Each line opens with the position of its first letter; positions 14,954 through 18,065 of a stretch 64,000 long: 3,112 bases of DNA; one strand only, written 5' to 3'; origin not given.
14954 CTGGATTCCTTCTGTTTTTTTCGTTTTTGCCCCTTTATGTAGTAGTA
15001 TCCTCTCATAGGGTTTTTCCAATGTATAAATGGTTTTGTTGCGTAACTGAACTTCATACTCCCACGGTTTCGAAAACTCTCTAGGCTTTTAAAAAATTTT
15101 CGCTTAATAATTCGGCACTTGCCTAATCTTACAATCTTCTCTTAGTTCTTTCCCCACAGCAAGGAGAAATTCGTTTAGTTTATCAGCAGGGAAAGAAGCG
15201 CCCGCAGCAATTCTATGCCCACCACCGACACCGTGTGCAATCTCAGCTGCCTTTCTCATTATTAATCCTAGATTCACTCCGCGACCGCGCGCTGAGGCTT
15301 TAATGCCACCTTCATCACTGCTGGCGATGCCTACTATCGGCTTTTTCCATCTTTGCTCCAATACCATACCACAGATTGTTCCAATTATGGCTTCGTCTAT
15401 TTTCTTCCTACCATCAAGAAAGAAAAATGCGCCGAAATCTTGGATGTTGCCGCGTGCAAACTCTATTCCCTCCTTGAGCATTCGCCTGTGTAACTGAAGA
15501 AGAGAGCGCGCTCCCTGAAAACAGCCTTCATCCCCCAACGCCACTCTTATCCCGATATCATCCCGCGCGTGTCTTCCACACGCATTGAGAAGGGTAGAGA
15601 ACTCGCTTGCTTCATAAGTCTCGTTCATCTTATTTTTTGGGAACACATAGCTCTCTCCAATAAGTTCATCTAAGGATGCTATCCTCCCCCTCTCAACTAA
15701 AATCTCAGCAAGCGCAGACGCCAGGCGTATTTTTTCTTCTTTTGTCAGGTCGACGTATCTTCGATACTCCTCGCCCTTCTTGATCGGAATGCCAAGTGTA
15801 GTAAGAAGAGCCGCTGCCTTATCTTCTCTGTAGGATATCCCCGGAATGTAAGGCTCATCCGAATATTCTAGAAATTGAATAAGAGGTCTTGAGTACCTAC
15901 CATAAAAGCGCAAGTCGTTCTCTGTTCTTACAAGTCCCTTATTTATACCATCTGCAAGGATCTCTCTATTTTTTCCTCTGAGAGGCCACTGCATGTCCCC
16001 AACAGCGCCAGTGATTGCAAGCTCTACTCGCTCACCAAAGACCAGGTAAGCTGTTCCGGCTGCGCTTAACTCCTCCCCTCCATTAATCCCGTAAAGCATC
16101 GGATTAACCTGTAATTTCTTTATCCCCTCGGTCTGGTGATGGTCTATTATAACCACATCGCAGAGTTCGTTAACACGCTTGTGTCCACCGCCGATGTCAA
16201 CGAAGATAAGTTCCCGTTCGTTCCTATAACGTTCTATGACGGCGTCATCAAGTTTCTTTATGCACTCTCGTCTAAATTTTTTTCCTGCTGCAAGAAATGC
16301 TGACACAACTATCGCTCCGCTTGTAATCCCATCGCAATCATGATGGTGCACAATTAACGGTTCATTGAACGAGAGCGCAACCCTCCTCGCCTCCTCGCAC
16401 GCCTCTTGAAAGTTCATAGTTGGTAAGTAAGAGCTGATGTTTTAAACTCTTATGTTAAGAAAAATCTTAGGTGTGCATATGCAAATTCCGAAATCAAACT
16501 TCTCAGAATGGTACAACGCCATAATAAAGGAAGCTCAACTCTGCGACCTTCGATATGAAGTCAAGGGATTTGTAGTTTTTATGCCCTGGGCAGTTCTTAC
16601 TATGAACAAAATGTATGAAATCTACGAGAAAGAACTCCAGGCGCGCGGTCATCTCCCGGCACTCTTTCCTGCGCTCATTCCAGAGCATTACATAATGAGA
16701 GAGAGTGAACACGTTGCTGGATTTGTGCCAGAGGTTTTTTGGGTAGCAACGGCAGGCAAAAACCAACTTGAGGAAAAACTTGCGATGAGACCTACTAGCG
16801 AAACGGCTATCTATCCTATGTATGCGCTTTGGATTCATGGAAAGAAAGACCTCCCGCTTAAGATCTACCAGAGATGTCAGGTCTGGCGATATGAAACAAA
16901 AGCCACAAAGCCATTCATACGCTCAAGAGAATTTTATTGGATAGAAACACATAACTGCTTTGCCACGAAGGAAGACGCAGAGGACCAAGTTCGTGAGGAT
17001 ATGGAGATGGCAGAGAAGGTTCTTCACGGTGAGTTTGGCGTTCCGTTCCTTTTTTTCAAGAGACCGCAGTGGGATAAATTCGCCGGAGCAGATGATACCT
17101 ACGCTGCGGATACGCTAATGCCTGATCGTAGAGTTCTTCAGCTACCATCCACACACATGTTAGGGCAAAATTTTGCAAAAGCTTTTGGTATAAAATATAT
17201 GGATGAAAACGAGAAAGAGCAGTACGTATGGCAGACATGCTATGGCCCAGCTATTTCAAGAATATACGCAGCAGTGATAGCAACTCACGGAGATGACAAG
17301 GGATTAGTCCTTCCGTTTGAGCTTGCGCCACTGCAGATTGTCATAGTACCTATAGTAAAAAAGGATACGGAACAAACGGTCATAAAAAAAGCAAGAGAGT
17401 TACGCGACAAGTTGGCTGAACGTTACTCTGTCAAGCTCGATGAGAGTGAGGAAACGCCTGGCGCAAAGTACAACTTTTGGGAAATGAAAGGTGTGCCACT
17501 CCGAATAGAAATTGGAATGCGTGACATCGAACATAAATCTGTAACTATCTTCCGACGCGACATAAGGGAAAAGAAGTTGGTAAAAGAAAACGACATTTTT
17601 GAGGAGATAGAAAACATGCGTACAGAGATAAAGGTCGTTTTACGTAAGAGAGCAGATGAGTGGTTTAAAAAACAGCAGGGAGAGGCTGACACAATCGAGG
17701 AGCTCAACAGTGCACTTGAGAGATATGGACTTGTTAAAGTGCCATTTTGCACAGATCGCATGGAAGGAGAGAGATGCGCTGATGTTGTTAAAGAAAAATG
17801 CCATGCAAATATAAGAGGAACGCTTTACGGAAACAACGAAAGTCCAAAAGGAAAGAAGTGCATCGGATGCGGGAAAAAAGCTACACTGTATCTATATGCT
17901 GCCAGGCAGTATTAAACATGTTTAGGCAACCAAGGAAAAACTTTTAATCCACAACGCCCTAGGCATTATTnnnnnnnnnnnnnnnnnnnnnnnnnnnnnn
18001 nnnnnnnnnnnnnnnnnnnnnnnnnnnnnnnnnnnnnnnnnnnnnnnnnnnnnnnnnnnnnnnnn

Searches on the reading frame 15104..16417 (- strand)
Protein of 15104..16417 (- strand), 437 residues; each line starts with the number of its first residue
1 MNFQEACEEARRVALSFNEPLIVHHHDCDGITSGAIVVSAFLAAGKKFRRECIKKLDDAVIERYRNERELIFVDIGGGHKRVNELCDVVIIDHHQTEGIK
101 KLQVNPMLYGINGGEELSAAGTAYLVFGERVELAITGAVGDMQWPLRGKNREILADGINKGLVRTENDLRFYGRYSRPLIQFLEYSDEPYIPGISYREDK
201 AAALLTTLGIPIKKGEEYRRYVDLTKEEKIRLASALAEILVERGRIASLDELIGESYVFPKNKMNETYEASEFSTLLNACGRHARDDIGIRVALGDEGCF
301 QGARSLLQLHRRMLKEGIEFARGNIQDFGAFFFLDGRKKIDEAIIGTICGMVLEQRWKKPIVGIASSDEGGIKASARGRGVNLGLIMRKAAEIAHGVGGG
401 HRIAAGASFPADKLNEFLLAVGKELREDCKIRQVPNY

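Call 8: search_protein_families(library=pfam, proteins=[window:15104-16417:-])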
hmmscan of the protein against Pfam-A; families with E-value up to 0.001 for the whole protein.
window:15104-16417:- (437 aa): 3 families
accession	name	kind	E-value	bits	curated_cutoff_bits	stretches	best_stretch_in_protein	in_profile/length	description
PF21763.2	DHH_CID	-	6.1e-22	78.3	27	1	171-246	1-76/84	DHH-CID domain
PF02272.25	DHHA1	-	5.2e-15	56.2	25.9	1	337-425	10-100/102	DHHA1 domain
PF01368.27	DHH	-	2.7e-08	34.6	28.1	1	21-126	3-101/125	DHH family, N-terminal domain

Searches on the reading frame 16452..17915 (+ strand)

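Call 36: search_protein_families(library=pfam, proteins=[window:16452-17915:+], max_evalue=0.00001)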
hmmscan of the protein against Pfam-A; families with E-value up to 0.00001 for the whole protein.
window:16452-17915:+ (487 aa): 3 families
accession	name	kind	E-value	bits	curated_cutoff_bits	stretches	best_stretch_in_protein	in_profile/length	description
PF00587.30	tRNA-synt_2b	-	4e-29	102.4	29.3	1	104-278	5-178/179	tRNA synthetase class II core domain (G, H, P, S and T)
PF03129.25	HGTP_anticodon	-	1e-16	61.3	21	1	295-388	1-93/94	Anticodon binding domain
PF09180.16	ProRS-C_1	-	1e-12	48.4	31.5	1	415-487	1-71/71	Prolyl-tRNA synthetase, C-terminal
